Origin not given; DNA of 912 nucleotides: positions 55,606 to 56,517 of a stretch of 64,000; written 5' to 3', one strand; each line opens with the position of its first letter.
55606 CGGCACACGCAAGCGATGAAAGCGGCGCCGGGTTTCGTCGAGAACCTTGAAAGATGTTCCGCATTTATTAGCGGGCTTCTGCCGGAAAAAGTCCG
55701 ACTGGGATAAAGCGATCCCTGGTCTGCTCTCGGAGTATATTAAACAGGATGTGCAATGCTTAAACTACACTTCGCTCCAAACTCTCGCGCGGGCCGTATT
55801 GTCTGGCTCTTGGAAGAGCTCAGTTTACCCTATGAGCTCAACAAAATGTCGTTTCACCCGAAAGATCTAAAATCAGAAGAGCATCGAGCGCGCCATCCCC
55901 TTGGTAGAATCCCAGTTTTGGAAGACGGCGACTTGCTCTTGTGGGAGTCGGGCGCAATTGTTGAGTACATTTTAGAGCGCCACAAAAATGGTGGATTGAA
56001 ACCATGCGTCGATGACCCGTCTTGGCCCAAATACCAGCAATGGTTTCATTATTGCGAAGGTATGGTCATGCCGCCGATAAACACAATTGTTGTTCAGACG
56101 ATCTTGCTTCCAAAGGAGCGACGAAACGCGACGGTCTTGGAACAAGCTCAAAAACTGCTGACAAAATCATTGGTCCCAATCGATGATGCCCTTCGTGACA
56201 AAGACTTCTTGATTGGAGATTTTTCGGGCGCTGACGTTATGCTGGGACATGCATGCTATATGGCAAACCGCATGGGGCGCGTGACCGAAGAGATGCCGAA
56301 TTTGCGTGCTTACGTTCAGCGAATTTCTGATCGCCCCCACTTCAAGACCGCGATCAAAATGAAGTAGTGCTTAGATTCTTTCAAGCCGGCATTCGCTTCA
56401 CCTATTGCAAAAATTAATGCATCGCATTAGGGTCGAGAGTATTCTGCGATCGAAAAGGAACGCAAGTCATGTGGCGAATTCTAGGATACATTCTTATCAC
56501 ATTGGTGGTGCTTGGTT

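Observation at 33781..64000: Candidate undescribed catabolic system for a sulfated and possibly halogenated lipid-like compound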

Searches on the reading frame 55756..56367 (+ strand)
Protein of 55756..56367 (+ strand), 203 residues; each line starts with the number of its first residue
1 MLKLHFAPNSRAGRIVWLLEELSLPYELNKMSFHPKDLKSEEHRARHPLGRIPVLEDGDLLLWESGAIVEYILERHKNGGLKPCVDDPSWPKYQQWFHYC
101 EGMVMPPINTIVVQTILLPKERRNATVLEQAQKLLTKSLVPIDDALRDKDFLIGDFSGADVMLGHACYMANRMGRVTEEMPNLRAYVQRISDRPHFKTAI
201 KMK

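Call 5: search_protein_families(library=pfam, proteins=[window:55756-56367:+], max_evalue=0.01)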
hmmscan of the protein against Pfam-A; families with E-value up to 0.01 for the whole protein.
window:55756-56367:+ (203 aa): 7 families
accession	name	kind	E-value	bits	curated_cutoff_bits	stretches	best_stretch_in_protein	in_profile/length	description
PF02798.26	GST_N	-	2.3e-16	60.3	20.9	1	5-73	7-75/76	Glutathione S-transferase, N-terminal domain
PF13417.12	GST_N_3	-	3.5e-11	43.7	22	1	5-77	2-72/75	Glutathione S-transferase, N-terminal domain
PF13409.12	GST_N_2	-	5.2e-10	40.2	25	1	12-72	5-67/70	Glutathione S-transferase, N-terminal domain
PF00043.30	GST_C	-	9.7e-08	32.6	20.7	1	113-194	9-93/93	Glutathione S-transferase, C-terminal domain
PF13410.11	GST_C_2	-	3.9e-05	24.1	24.9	1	127-189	3-69/69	Glutathione S-transferase, C-terminal domain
PF14497.11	GST_C_3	-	0.00094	19.8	21.6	1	130-197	26-98/104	Glutathione S-transferase, C-terminal domain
PF17171.9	GST_C_6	-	0.0035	17.5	28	1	139-190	5-64/64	Glutathione S-transferase, C-terminal domain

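Call 52: search_solved_structures(query=window:55756-56367:+, max_evalue=0.00001)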
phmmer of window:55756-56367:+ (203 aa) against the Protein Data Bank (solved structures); distinct sequences matched with E-value up to 0.00001: 66 (the best 60 are shown).
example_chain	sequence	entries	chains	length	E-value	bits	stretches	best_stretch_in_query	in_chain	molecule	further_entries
6to3_AAA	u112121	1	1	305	2.7e-21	79.3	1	9-198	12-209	Glutathione transferase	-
2ycd_A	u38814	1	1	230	1.8e-20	76.6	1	15-200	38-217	GLUTATHIONE S-TRANSFERASE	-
7za5_B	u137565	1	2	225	2e-20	76.5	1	9-198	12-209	Glutathione transferase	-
3lq7_A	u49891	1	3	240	2e-20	76.4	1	15-200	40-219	Glutathione S-transferase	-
4kh7_A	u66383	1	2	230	4.4e-20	75.4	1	11-200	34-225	Glutathione s-transferase family protein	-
7pka_A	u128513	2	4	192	1.4e-19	73.7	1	1-200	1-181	Glutathione S-transferase | Glutathione S-transferase family protein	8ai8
6tjs_AAA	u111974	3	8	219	1.6e-19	73.5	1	9-198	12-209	Glutathione transferase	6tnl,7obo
6riv_B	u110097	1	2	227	1.8e-19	73.4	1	9-198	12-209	Glutathione transferase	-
6zb6_A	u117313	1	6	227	2.1e-19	73.1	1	9-198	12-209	Glutathione transferase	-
6tk8_AAA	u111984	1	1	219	2.2e-19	73.1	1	9-198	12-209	Glutathione transferase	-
7odm_AAA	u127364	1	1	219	2.2e-19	73.1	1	9-198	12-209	Glutathione transferase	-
8ai9_A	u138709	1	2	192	3.6e-19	72.4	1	1-200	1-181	Glutathione S-transferase family protein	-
8aib_A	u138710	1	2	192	9.6e-19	71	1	1-200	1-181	Glutathione S-transferase family protein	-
4hz4_A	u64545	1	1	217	1.8e-18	70.1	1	1-197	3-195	Glutathione-S-transferase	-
7za4_A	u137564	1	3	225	2.5e-18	69.6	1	9-198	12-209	Glutathione transferase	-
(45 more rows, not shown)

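Call 86: search_protein_families(library=ncbifam, proteins=[window:55756-56367:+], max_evalue=0.00001)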
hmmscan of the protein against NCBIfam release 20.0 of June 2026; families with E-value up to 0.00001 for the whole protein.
window:55756-56367:+ (203 aa): 4 families
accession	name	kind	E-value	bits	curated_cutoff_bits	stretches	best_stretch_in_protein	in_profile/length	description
TIGR01262.1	maiA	equivalog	4.8e-12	45.9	171.05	1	24-200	23-203/211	maleylacetoacetate isomerase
NF007831.0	PRK10542.1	equivalog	8.3e-10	38.6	198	1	18-201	17-196/201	glutathione transferase GstA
NF011693.0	PRK15113.1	equivalog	7.3e-09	35.6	150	0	19-77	26-84/214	glutathione transferase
NF007016.1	PRK09481.1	equivalog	1.7e-06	27.6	314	0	39-200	46-200/209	stringent starvation protein SspA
